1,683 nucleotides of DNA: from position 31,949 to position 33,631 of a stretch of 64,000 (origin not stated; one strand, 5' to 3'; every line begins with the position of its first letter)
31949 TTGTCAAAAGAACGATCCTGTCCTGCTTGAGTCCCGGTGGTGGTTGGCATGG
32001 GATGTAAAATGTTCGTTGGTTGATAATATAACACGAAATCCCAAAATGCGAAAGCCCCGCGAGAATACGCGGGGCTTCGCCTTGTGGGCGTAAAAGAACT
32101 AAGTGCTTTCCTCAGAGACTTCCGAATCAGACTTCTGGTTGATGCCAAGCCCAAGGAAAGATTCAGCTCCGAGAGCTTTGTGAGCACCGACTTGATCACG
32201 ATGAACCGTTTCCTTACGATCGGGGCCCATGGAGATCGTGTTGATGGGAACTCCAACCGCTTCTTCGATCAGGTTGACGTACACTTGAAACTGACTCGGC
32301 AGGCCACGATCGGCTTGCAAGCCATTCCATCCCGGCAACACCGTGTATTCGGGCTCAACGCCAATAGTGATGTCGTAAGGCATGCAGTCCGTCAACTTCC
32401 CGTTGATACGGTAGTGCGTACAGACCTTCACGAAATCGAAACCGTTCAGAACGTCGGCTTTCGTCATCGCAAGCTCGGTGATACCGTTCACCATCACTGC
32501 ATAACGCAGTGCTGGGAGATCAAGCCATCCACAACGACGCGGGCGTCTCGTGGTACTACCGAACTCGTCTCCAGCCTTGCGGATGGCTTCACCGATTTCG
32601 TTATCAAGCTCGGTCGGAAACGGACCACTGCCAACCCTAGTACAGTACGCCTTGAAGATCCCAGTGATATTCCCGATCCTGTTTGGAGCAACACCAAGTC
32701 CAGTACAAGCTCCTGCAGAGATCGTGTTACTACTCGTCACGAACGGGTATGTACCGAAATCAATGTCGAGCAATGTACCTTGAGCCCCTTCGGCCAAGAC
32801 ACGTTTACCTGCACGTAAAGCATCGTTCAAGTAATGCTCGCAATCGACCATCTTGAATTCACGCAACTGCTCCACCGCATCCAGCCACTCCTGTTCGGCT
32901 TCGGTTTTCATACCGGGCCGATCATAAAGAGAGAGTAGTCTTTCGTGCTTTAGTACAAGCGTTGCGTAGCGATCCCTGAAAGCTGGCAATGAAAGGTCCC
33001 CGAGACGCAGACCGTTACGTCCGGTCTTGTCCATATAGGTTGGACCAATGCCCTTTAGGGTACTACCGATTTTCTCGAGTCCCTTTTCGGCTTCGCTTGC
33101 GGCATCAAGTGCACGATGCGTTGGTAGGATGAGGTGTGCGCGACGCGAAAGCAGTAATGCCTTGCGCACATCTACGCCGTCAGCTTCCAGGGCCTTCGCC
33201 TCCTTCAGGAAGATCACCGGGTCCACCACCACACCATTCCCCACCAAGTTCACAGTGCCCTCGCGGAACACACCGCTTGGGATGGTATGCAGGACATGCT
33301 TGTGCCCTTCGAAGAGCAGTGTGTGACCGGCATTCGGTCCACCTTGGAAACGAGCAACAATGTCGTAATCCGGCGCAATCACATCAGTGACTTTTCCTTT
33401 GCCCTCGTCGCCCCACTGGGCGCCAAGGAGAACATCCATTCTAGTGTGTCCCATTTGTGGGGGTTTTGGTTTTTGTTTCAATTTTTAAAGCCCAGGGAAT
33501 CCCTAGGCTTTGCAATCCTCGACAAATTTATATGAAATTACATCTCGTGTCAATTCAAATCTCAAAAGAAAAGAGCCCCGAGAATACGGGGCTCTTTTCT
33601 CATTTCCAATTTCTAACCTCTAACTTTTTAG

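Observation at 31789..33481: GC-rich (about 55%) purA block in an about 40% GC genome: likely horizontally acquired nucleotide-metabolism gene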

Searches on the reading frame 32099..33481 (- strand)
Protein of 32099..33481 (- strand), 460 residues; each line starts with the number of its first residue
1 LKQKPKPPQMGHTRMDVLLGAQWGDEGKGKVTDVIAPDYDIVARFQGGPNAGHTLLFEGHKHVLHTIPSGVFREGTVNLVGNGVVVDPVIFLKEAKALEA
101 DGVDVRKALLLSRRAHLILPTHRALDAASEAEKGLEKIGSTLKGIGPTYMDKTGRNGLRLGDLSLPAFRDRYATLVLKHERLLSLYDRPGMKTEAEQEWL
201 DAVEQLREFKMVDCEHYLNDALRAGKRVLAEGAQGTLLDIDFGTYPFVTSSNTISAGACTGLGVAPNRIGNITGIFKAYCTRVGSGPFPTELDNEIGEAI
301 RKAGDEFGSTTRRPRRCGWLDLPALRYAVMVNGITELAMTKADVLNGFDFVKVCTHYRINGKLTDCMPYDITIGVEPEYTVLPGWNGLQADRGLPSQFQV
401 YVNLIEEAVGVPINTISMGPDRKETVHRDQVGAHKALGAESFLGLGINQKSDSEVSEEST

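Call 4: search_protein_families(library=pfam, proteins=[window:32099-33481:-], max_evalue=0.01)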
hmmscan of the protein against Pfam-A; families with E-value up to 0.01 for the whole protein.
window:32099-33481:- (460 aa): 1 family
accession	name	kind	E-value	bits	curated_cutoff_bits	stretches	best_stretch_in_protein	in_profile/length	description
PF00709.27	Adenylsucc_synt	-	4.2e-162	540.1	27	1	17-426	1-416/416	Adenylosuccinate synthetase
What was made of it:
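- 32099..33454 (-): purA CDS (adenylosuccinate synthase), 451 aa from the ATG conserved in relatives (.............). The public gene call starts at 33439 (446 aa). The mechanical ORF extends to a TTG at 33481. PF00709 matches full length, E=4e-162 (call 4).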

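Call 5: find_homologous_proteins(query=window:32099-33481:-)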
Query window:32099-33481:- (460 aa): 8000 proteins with E <= 0.001 among 8000 candidates; the best 120 are listed.
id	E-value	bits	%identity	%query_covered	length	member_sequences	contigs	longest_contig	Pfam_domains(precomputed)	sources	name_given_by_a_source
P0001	0.0e+0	1020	100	97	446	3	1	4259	PF00709.28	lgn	-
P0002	2.0e-229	781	81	91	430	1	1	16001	PF00709.28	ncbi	-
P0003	8.8e-229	778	77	96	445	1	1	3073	PF00709.28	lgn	-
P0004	5.8e-227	772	78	93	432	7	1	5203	PF00709.28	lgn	-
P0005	4.1e-225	766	80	90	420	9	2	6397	PF00709.28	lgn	-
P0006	4.5e-225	766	76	96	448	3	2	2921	PF00709.28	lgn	-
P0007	1.6e-224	764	79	91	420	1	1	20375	PF00709.28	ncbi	-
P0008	8.0e-224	762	80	90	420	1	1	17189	PF00709.28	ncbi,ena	-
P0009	3.4e-223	760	79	90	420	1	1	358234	PF00709.28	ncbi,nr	ncbi:MAG: adenylosuccinate synthase [Flavobacteriales bacterium]|nr:adenylosuccinate synthase [Flavo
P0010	8.0e-223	759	79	90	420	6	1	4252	PF00709.28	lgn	-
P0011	1.7e-222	758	79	90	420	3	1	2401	PF00709.28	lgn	-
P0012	2.5e-222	757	78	90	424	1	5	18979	PF00709.28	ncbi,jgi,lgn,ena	jgi:adenylosuccinate synthase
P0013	2.5e-222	757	78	90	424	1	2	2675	PF00709.28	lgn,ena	-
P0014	3.1e-222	757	80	90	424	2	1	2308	PF00709.28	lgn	-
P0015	1.6e-221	754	79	90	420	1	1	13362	PF00709.28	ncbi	ncbi:MAG: adenylosuccinate synthase [Flavobacteriales bacterium]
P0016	2.2e-221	754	79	90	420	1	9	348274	PF00709.28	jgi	-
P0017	2.9e-221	754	78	91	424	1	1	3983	PF00709.28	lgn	-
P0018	3.2e-221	753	78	90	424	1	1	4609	PF00709.28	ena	-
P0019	3.2e-221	753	78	90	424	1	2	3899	PF00709.28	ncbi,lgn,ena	-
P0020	3.3e-221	753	78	90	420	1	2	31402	PF00709.28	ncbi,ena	-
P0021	4.4e-221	753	78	90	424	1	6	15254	PF00709.28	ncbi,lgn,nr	ncbi:MAG: adenylosuccinate synthase [Flavobacteriales bacterium]|nr:adenylosuccinate synthase [Flavo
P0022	4.5e-221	753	78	90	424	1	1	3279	PF00709.28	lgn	-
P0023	5.7e-221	753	78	90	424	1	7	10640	PF00709.28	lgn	-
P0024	5.8e-221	753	78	90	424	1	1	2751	PF00709.28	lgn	-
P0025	1.7e-220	751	78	91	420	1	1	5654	PF00709.28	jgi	jgi:adenylosuccinate synthase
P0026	1.8e-220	751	78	90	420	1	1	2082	PF00709.28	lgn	-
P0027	3.3e-220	750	78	90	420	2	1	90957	PF00709.28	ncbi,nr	ncbi:MAG: adenylosuccinate synthase [Flavobacteriales bacterium]|nr:adenylosuccinate synthase [Flavo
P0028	3.4e-220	750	78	91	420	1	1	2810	PF00709.28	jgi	-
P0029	4.2e-220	750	77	90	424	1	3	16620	PF00709.28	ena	-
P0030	4.3e-220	750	78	90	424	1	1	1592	PF00709.28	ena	-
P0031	5.4e-220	749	78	90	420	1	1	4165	PF00709.28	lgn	-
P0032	5.6e-220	749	78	91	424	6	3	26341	PF00709.28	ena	-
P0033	7.6e-220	749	79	90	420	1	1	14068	PF00709.28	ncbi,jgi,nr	ncbi:MAG TPA: adenylosuccinate synthase [Flavobacteriales bacterium]|nr:adenylosuccinate synthase [F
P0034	8.5e-220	749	77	90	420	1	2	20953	PF00709.28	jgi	-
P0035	1.4e-219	748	79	90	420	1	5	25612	PF00709.28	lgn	-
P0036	3.0e-219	747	77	91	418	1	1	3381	PF00709.28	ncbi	-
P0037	3.6e-219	747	77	91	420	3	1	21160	PF00709.28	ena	-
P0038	5.1e-219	746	77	92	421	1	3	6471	PF00709.28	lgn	-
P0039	1.2e-218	745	78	90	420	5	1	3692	PF00709.28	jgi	-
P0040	6.1e-218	743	77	91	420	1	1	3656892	PF00709.28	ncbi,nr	ncbi:MAG: adenylosuccinate synthase [Flavobacteriales bacterium]|nr:adenylosuccinate synthase [Flavo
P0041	1.1e-217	742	78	90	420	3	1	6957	PF00709.28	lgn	-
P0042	1.6e-217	741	78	91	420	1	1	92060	PF00709.28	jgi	jgi:adenylosuccinate synthase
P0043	4.3e-217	740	78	90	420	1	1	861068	PF00709.28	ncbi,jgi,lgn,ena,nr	ncbi:MAG: adenylosuccinate synthase [Flavobacteriales bacterium]|nr:adenylosuccinate synthase [Flavo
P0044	4.7e-217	740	77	91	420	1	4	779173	PF00709.28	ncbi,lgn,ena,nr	ncbi:MAG: adenylosuccinate synthase [Flavobacteriales bacterium]|nr:adenylosuccinate synthase [Flavo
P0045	1.1e-216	739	77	90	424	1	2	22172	PF00709.28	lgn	-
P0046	2.1e-216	738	78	90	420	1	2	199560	PF00709.28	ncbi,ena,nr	ncbi:MAG: adenylosuccinate synthase [Flavobacteriales bacterium]|nr:adenylosuccinate synthase [Flavo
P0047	2.8e-216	737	77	91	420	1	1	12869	PF00709.28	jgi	jgi:adenylosuccinate synthase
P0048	7.1e-216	736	76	91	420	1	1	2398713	PF00709.28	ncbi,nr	ncbi:MAG: adenylosuccinate synthase [Flavobacteriales bacterium]|nr:adenylosuccinate synthase [Flavo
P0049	8.8e-216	736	77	90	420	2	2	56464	PF00709.28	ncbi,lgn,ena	-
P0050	1.5e-215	735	76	91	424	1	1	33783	PF00709.28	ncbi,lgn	-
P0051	3.8e-214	730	77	91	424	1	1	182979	PF00709.28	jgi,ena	-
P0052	5.4e-214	730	75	92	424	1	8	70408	PF00709.28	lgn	-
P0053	2.0e-213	728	75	92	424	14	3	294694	PF00709.28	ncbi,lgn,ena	-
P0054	2.2e-213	728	75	91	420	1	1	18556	PF00709.28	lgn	-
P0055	3.1e-213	727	76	91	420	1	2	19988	PF00709.28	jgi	jgi:adenylosuccinate synthase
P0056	4.0e-213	727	76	91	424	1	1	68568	PF00709.28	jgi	-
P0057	4.0e-213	727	76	91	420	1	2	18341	PF00709.28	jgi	jgi:adenylosuccinate synthase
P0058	4.4e-213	727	75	92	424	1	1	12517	PF00709.28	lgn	-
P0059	4.6e-213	727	75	92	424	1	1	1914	PF00709.28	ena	-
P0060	5.2e-213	726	75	92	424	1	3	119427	PF00709.28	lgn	-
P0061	6.3e-213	726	76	90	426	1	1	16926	PF00709.28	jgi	jgi:adenylosuccinate synthase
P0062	7.1e-213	726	75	92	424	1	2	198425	PF00709.28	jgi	-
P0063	9.2e-213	726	75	92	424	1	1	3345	PF00709.28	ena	-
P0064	1.0e-212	725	75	92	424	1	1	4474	PF00709.28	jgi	jgi:adenylosuccinate synthase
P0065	1.2e-212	725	75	90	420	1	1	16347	PF00709.28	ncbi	-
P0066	1.8e-212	725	75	92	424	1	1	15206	PF00709.28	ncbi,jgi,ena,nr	ncbi:MAG TPA: adenylosuccinate synthase [Flavobacteriales bacterium]|nr:adenylosuccinate synthase [F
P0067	1.8e-212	725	75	92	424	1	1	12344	PF00709.28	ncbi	-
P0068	2.1e-212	724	75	91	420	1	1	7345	PF00709.28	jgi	-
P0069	2.5e-212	724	76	92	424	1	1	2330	PF00709.28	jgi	-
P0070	3.0e-212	724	75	92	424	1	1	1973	PF00709.28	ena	-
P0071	5.1e-212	723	75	92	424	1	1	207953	PF00709.28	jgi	-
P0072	6.8e-212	723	74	92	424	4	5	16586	PF00709.28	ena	-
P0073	1.3e-211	722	76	91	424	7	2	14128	PF00709.28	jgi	jgi:adenylosuccinate synthase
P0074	1.6e-211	721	76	91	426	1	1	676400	PF00709.28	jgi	jgi:adenylosuccinate synthase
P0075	1.8e-211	721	74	91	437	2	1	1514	PF00709.28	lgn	-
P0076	2.6e-211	721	75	92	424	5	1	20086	PF00709.28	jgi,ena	-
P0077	2.7e-211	721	75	92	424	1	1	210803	PF00709.28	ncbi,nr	ncbi:MAG: adenylosuccinate synthase [Flavobacteriales bacterium]|nr:adenylosuccinate synthase [Flavo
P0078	3.0e-211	721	75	92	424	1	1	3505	PF00709.28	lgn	-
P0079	3.2e-211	720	75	90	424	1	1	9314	PF00709.28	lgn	-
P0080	4.8e-211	720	75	90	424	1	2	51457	PF00709.28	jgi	-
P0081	6.7e-211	719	76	91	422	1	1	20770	PF00709.28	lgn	-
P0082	8.5e-211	719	76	90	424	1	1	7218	PF00709.28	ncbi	-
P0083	1.5e-210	718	76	90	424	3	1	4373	PF00709.28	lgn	-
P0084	1.8e-210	718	74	92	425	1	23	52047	PF00709.28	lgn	-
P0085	2.3e-210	718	74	92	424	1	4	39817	PF00709.28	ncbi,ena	-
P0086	2.3e-210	718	74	92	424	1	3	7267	PF00709.28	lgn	-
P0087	3.4e-210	717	75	92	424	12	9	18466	PF00709.28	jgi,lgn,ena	jgi:adenylosuccinate synthase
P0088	3.7e-210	717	74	92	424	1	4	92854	PF00709.28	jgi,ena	-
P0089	3.7e-210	717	74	91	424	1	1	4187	PF00709.28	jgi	jgi:adenylosuccinate synthase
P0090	4.1e-210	717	74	92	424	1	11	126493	PF00709.28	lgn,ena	-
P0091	7.4e-210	716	75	92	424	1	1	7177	PF00709.28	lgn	-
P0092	7.9e-210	716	76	90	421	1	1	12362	PF00709.28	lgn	-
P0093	8.3e-210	716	74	92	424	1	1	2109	PF00709.28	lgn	-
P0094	1.1e-209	715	76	90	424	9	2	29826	PF00709.28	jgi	jgi:adenylosuccinate synthase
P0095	1.3e-209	715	75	90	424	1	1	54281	PF00709.28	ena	-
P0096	1.6e-209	715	73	92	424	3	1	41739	PF00709.28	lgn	-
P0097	2.3e-209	714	75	90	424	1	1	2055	PF00709.28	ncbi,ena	-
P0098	2.8e-209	714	75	90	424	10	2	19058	PF00709.28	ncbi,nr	ncbi:MAG: adenylosuccinate synthase [Flavobacteriales bacterium]|nr:adenylosuccinate synthase [Flavo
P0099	3.1e-209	714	75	91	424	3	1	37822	PF00709.28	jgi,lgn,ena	-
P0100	3.3e-209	714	75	90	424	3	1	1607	PF00709.28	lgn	-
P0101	3.3e-209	714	74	92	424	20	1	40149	PF00709.28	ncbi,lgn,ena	-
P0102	3.6e-209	714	74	91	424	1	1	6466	PF00709.28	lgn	-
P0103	4.0e-209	714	75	90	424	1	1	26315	PF00709.28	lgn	-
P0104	4.2e-209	714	75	90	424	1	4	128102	PF00709.28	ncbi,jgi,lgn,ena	jgi:adenylosuccinate synthase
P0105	5.8e-209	713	75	90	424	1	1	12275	PF00709.28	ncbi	-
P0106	9.8e-209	712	75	91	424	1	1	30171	PF00709.28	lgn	-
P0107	1.3e-208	712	74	91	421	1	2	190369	PF00709.28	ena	-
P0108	1.9e-208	711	75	90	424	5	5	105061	PF00709.28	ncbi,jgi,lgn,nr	ncbi:MAG: adenylosuccinate synthase [Flavobacteriales bacterium]|jgi:adenylosuccinate synthase|nr:MA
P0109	2.2e-208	711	74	92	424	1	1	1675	PF00709.28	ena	-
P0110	2.2e-208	711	73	91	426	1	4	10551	PF00709.28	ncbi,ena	-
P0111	2.5e-208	711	74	91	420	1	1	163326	PF00709.28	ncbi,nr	ncbi:MAG: adenylosuccinate synthase [Flavobacteriales bacterium]|nr:adenylosuccinate synthase [Flavo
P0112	2.8e-208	711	74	91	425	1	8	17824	PF00709.28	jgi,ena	-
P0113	2.9e-208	711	73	93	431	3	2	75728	PF00709.28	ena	-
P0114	4.1e-208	710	75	92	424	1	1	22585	PF00709.28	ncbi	ncbi:MAG: adenylosuccinate synthase [Flavobacteriales bacterium]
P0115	4.5e-208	710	74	90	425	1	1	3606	PF00709.28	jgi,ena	-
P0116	6.3e-208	710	75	90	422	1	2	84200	PF00709.28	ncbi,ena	-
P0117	6.5e-208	710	75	91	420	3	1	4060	PF00709.28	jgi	jgi:adenylosuccinate synthase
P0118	6.5e-208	710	75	90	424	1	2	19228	PF00709.28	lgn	-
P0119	7.7e-208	709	75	90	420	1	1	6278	PF00709.28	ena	-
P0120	7.9e-208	709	74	90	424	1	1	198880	PF00709.28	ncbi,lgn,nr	ncbi:MAG: adenylosuccinate synthase [Flavobacteriales bacterium]|nr:adenylosuccinate synthase [Flavo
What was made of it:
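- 32196..33439 (-): Donor-derived core: the stretch homologous to Flavobacteriales purA. Protein identity is 79-81% (call 5).
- All of the top 120 hits in a 5.8-billion-protein database that are not carried on a CPR contig and have a source name are 'Flavobacteriales bacterium', at 73-80% identity (call 5). High-GC Flavobacteriales hits are very abundant in public metagenomes (call 5).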

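Call 6: find_encoding_contigs(protein=P0001, flank=5000)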
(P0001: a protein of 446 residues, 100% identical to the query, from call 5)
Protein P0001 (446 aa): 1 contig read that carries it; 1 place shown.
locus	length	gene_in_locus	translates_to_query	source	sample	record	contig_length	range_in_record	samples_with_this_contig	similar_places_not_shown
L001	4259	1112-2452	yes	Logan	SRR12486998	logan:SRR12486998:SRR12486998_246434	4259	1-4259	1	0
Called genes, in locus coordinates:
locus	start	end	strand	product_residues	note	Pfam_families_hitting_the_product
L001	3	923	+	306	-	?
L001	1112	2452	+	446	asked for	PF00709:Adenylsucc_synt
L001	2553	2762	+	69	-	-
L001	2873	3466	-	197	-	PF08207:EFP_N, PF01132:EFP (weak), PF09285:Elong-fact-P_C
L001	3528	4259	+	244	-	?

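Call 7: find_encoding_contigs(protein=P0003, flank=5000)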
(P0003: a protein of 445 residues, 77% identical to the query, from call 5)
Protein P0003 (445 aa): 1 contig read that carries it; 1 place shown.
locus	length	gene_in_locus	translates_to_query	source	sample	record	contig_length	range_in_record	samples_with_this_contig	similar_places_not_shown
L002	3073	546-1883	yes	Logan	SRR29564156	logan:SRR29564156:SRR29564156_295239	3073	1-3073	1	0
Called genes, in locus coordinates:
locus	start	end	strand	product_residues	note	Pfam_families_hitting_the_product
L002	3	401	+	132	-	?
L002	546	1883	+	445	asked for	PF00709:Adenylsucc_synt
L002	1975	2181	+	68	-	-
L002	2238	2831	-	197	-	PF08207:EFP_N, PF01132:EFP (weak), PF09285:Elong-fact-P_C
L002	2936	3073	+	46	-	?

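Call 8: find_encoding_contigs(protein=P0006, flank=5000)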
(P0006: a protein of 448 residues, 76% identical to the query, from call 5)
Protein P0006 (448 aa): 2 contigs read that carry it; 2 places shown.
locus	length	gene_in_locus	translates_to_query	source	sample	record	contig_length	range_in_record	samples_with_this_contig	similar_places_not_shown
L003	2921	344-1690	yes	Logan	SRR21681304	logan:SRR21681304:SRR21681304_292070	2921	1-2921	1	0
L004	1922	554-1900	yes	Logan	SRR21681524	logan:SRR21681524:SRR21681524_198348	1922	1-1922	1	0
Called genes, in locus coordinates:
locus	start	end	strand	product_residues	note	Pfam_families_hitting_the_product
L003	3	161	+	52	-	?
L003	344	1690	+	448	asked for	PF00709:Adenylsucc_synt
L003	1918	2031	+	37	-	-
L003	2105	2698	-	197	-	PF08207:EFP_N, PF01132:EFP (weak), PF09285:Elong-fact-P_C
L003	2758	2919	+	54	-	?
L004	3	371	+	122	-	?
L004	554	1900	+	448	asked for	PF00709:Adenylsucc_synt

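Call 9: find_encoding_contigs(protein=P0002, flank=8000)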
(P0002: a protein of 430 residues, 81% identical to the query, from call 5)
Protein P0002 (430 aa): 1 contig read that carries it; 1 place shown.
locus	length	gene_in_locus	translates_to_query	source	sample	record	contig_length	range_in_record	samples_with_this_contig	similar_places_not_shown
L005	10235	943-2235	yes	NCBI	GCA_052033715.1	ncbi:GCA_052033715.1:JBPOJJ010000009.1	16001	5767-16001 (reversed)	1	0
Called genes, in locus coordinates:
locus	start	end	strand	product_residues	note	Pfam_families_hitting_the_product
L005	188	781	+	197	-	PF00625:Guanylate_kin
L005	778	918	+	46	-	-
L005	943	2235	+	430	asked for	PF00709:Adenylsucc_synt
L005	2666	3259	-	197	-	PF08207:EFP_N, PF01132:EFP (weak), PF09285:Elong-fact-P_C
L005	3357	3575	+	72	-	-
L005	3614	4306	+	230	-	PF01509:TruB_N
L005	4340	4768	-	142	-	PF08570:DUF1761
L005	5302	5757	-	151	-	PF01668:SmpB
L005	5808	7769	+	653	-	PF06480:FtsH_ext (faint), PF00004:AAA, PF20720:nSTAND3 (faint), PF23902:AAA_lid_PRS2_C (weak), PF17862:AAA_lid_3, PF01434:Peptidase_M41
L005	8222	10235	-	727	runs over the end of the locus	PF17191:RecG_wedge, PF01336:tRNA_anti-codon, PF00270:DEAD, PF04851:ResIII, PF00271:Helicase_C, PF19833:RecG_dom3_C (weak)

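Call 16: find_encoding_contigs(protein=P0004, flank=5000, max_places=2)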
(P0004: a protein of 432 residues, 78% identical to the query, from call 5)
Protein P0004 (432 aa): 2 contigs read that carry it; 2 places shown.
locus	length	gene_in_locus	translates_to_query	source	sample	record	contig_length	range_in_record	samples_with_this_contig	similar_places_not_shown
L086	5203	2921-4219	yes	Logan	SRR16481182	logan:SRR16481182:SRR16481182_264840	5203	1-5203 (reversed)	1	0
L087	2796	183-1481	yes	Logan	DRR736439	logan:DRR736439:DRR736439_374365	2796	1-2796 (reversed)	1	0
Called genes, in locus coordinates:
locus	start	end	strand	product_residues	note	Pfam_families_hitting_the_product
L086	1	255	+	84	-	?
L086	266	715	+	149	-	PF00828:Ribosomal_L27A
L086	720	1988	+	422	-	PF00344:SecY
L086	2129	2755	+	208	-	PF00625:Guanylate_kin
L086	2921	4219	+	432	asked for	PF00709:Adenylsucc_synt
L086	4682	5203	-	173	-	?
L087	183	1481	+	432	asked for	PF00709:Adenylsucc_synt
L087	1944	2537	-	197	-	PF08207:EFP_N, PF01132:EFP (weak), PF09285:Elong-fact-P_C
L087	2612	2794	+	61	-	?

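Call 17: find_encoding_contigs(protein=P0005, flank=5000, max_places=2)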
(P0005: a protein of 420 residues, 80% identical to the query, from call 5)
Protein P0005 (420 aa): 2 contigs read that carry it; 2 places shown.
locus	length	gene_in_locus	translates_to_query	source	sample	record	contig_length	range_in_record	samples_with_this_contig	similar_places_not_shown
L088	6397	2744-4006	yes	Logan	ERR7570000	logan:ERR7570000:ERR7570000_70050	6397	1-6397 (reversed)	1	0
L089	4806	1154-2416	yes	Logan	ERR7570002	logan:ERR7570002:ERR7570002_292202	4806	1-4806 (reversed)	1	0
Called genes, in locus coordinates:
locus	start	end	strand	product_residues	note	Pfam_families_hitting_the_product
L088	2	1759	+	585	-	?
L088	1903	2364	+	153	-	PF01475:FUR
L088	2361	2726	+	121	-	PF01740:STAS, PF13466:STAS_2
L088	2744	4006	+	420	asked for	PF00709:Adenylsucc_synt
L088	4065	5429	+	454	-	PF17125:Methyltr_RsmF_N, PF01189:Methyltr_RsmB-F, PF13636:Methyltranf_PUA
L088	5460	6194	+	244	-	-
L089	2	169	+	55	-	?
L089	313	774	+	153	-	PF01475:FUR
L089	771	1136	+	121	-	PF01740:STAS, PF13466:STAS_2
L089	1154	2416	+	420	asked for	PF00709:Adenylsucc_synt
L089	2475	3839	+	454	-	PF17125:Methyltr_RsmF_N, PF01189:Methyltr_RsmB-F, PF13636:Methyltranf_PUA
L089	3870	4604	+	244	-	-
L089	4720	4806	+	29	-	?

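Call 18: find_encoding_contigs(protein=P0009, flank=8000, max_places=1)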
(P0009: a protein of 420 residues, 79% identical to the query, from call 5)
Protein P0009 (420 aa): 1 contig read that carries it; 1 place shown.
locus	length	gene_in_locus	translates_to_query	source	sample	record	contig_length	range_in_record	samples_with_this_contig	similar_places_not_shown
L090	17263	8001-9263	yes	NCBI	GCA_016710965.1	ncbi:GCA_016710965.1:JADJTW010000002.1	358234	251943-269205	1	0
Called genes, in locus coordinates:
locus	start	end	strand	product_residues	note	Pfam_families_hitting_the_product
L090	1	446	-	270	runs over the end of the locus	PF05090:HTTM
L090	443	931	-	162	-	-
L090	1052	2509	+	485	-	PF03062:MBOAT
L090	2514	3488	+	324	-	-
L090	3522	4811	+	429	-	PF09298:FAA_hydrolase_N, PF01557:FAA_hydrolase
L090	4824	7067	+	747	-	PF01966:HD, PF13328:HD_4, PF04607:RelA_SpoT, PF02824:TGS, PF28438:RelA_RIS, PF13291:ACT_4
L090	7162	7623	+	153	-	PF01475:FUR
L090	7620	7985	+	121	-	PF01740:STAS, PF13466:STAS_2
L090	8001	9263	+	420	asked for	PF00709:Adenylsucc_synt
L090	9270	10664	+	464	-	PF17125:Methyltr_RsmF_N, PF01189:Methyltr_RsmB-F, PF13636:Methyltranf_PUA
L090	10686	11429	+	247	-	-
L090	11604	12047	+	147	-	PF00011:HSP20, PF17886:ArsA_HSP20 (weak)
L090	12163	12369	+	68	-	-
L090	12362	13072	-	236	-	-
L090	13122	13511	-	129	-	PF08980:DUF1883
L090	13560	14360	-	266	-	PF00582:Usp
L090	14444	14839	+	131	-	PF09345:SiaC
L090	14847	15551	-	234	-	-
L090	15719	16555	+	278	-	PF16808:PKcGMP_CC (faint), PF08614:ATG16 (weak)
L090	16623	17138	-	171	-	-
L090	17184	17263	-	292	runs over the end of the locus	PF00106:adh_short, PF08659:KR, PF13561:adh_short_C2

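Call 22: find_encoding_contigs(protein=P0014, flank=3000, max_places=1)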
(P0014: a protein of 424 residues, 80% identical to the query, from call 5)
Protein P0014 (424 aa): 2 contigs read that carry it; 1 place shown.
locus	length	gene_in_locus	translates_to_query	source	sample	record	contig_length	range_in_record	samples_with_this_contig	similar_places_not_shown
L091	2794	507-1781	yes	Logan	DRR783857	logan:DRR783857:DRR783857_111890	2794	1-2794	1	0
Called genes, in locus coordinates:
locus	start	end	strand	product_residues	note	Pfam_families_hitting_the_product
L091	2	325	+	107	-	?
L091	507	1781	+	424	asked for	PF00709:Adenylsucc_synt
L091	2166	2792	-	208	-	?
